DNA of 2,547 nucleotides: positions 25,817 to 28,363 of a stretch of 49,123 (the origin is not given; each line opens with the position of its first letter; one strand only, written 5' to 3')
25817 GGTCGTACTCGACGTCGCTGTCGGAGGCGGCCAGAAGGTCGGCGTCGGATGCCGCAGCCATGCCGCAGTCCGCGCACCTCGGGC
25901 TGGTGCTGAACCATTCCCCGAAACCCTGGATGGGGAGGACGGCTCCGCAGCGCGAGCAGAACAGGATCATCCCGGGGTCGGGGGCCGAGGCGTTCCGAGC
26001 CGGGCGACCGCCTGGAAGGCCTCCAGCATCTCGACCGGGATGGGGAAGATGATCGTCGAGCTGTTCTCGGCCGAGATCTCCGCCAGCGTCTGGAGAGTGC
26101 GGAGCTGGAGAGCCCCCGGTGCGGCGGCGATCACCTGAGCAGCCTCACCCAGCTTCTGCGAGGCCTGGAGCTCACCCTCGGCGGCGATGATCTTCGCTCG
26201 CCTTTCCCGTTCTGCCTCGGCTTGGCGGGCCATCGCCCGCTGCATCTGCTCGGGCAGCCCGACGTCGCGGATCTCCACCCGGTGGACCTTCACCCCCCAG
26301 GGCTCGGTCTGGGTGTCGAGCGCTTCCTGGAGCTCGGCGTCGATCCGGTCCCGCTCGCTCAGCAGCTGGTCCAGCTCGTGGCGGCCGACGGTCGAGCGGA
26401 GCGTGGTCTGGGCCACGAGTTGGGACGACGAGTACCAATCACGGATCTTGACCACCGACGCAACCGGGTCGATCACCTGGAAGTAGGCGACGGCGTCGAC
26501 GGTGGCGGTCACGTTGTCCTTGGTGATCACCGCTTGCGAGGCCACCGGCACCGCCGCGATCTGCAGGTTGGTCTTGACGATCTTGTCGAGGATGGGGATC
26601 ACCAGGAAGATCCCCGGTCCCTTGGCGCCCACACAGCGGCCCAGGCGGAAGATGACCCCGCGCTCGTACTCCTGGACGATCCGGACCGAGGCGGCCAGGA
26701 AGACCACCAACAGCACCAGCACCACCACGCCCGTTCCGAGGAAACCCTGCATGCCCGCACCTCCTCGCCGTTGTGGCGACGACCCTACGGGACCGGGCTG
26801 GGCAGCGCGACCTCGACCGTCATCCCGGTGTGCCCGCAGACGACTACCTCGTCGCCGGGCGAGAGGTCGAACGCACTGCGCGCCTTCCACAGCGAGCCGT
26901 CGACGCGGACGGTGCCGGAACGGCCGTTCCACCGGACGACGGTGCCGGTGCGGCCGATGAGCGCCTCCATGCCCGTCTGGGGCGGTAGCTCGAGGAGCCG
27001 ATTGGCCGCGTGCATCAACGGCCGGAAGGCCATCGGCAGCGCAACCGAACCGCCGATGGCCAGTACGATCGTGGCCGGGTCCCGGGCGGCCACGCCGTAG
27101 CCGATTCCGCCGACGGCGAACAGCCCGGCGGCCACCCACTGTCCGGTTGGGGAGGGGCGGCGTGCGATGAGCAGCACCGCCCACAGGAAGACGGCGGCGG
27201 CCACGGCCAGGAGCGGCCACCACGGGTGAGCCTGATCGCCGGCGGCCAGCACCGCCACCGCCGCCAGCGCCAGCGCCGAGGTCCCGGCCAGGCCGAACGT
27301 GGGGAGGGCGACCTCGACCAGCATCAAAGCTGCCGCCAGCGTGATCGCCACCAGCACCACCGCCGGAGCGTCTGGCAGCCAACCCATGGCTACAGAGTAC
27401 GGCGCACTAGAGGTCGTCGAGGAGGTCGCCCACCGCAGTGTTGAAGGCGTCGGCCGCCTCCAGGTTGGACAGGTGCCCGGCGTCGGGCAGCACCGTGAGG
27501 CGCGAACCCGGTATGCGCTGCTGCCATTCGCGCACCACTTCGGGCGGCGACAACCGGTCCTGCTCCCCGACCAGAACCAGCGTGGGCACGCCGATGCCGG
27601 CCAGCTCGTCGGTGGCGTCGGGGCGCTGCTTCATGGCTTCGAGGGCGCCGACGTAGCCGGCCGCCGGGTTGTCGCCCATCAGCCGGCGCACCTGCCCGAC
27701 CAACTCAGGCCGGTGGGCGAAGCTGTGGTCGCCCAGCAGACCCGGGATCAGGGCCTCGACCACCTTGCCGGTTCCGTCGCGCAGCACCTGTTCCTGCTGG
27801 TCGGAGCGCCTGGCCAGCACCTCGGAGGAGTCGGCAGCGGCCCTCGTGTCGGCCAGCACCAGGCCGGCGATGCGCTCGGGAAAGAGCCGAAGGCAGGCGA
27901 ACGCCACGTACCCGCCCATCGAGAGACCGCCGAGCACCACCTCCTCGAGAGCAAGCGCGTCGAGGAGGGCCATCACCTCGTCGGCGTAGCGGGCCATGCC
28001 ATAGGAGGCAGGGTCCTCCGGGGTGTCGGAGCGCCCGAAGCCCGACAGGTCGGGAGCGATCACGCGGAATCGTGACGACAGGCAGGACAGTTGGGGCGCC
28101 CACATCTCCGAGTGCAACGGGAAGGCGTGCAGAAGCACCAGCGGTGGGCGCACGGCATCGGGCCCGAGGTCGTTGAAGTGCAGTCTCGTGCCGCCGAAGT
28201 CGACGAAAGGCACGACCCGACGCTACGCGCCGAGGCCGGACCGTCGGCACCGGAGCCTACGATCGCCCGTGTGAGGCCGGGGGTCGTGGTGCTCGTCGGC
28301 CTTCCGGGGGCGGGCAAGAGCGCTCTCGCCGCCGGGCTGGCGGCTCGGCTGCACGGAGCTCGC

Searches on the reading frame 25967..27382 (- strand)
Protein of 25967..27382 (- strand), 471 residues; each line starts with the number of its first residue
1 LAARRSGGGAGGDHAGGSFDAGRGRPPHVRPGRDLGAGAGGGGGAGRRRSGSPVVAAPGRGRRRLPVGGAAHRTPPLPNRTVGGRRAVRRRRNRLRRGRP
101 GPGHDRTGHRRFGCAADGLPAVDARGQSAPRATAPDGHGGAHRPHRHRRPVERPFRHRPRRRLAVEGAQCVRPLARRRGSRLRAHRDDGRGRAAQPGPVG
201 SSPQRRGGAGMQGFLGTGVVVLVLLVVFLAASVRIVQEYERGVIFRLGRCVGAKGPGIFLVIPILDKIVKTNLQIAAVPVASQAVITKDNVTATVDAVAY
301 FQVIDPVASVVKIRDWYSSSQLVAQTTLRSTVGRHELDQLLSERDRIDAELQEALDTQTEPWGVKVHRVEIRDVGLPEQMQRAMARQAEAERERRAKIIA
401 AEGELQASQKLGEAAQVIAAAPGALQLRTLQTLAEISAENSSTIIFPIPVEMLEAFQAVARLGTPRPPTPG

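Call 63: search_protein_families(library=pfam, proteins=[window:25967-27382:-], max_evalue=0.00001)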
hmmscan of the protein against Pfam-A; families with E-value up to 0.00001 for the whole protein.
window:25967-27382:- (471 aa): 1 family
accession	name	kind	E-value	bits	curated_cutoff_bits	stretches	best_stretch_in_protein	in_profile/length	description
PF01145.31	Band_7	-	1.4e-34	120.1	23.6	1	235-404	2-175/176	SPFH domain / Band 7 family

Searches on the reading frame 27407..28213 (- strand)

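Call 63: search_protein_families(library=pfam, proteins=[window:27407-28213:-], max_evalue=0.00001)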
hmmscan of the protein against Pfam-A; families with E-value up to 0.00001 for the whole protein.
window:27407-28213:- (268 aa): 4 families
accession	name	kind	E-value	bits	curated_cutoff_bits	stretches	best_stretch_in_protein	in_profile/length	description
PF00561.26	Abhydrolase_1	-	8.5e-40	137.4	25.8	1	23-253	1-244/245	alpha/beta hydrolase fold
PF12697.13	Abhydrolase_6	-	6.4e-26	92.8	26.3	1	25-258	1-215/217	Alpha/beta hydrolase family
PF12146.15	Hydrolase_4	-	1.8e-13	50.8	27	1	26-247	8-232/239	Serine aminopeptidase, S33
PF03096.20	Ndr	-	1.4e-09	37.5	23.3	1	62-218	71-229/283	Ndr family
